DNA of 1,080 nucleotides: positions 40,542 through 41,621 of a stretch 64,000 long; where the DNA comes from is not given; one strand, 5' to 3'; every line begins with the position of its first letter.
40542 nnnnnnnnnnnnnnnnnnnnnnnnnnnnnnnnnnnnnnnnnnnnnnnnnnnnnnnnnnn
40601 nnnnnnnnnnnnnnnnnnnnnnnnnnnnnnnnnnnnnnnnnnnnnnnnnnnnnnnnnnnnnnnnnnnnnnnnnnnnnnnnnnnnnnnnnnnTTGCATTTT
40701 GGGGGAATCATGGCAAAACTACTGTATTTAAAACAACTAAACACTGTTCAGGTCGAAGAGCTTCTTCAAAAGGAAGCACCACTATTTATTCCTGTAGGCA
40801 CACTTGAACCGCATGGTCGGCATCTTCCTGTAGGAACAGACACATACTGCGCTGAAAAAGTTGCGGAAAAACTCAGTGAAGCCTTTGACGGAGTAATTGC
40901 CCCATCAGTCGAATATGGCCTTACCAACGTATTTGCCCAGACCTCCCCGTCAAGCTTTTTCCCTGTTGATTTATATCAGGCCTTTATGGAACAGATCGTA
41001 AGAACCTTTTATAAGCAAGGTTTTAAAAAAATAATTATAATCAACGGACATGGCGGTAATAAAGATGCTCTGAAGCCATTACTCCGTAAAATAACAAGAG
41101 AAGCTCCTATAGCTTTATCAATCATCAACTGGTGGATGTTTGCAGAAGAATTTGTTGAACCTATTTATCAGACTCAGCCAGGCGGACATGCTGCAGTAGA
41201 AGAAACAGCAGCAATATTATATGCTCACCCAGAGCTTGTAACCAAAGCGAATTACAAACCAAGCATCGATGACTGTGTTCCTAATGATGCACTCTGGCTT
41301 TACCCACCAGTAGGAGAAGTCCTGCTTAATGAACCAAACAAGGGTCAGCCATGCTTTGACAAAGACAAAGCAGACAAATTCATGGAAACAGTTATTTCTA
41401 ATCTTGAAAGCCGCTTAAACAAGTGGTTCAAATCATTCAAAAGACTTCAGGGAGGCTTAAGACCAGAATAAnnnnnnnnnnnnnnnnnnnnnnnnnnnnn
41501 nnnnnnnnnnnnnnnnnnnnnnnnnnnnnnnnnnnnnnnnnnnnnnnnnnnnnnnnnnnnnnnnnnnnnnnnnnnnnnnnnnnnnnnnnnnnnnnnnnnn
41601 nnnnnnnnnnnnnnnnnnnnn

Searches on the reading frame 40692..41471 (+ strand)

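Call 71: search_protein_families(library=pfam, proteins=[window:40692-41471:+], max_evalue=0.00001)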
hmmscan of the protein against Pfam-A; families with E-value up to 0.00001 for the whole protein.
window:40692-41471:+ (259 aa): 1 family
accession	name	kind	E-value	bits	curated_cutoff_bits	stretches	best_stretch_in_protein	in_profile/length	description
PF02633.19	Creatininase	-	1.2e-41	143.2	31.3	1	15-190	2-185/238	Creatinine amidohydrolase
